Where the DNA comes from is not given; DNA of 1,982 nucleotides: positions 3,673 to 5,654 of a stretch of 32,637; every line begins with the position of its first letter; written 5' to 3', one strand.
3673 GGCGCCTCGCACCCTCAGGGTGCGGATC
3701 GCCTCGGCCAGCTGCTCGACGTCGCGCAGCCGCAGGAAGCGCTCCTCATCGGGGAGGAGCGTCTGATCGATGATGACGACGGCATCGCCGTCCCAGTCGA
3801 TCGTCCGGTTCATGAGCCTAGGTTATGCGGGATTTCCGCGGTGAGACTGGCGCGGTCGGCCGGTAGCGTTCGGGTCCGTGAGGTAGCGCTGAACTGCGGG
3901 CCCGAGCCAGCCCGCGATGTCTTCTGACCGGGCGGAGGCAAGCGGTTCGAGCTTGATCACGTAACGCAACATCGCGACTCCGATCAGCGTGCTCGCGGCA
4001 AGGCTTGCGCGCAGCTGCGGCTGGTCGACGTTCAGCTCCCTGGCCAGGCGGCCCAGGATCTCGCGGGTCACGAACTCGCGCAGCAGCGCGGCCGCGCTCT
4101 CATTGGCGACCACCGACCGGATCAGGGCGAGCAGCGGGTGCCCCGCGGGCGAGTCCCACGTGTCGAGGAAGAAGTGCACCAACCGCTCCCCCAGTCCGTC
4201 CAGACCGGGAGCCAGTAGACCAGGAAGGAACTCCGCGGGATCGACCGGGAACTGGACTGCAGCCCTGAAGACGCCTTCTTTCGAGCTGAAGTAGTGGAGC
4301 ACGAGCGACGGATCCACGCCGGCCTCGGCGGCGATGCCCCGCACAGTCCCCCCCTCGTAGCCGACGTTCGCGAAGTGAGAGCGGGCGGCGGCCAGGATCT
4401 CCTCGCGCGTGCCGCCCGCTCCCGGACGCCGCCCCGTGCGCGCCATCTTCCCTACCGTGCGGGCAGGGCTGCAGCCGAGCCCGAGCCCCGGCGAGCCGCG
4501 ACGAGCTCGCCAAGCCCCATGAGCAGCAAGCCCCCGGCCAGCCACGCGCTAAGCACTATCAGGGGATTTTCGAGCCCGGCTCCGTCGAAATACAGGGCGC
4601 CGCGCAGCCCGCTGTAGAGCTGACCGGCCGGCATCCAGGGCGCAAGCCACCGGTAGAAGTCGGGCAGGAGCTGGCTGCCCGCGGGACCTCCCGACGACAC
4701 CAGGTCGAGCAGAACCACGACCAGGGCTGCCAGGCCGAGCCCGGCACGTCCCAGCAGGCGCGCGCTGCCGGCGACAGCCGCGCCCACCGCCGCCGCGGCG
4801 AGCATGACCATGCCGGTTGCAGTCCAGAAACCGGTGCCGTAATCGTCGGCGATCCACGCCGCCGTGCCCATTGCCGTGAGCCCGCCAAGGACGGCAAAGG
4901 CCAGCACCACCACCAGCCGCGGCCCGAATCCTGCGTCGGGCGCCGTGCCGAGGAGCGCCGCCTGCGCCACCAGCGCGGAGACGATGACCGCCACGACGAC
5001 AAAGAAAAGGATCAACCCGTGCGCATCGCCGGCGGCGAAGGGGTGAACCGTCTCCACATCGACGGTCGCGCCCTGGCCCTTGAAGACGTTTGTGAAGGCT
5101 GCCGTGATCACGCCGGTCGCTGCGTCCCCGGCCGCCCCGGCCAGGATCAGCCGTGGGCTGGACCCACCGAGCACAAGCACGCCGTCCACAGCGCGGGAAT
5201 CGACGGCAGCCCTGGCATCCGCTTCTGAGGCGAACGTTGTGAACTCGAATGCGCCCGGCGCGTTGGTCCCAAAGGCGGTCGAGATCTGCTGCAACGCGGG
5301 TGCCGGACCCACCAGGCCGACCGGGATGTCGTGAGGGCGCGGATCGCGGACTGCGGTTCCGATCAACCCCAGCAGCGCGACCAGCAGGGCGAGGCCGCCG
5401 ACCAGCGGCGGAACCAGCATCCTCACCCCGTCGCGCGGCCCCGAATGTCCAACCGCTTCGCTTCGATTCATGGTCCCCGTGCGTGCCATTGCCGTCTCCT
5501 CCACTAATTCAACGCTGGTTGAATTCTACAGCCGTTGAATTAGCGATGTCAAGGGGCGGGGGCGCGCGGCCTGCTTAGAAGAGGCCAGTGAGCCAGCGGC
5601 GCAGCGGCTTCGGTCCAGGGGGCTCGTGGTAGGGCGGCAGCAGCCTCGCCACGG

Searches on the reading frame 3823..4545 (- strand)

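Call 56: search_protein_families(library=pfam, proteins=[window:3823-4545:-], max_evalue=0.001)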
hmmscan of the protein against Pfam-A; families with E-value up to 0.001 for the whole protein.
window:3823-4545:- (240 aa): 3 families
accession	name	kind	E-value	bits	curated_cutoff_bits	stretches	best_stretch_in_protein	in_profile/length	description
PF17920.6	TetR_C_16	-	4.6e-38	130.1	26.2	1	116-222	1-107/107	Tetracyclin repressor-like, C-terminal domain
PF00440.29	TetR_N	-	6.2e-14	52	24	1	50-96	1-47/47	Bacterial regulatory proteins, tetR family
PF16859.10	TetR_C_11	-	0.00064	20.5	32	0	122-210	14-109/113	Tetracyclin repressor-like, C-terminal domain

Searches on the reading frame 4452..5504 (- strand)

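Call 56: search_protein_families(library=pfam, proteins=[window:4452-5504:-], max_evalue=0.001)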
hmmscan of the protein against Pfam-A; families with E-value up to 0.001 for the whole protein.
window:4452-5504:- (350 aa): 2 families
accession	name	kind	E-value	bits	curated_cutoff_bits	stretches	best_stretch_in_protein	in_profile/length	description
PF12698.13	ABC2_membrane_3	-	6.2e-05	22.7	31.6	0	39-112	12-85/347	ABC-2 family transporter protein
PF12051.14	DUF3533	-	0.00021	20.8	27.6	1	219-323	270-376/380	Protein of unknown function (DUF3533)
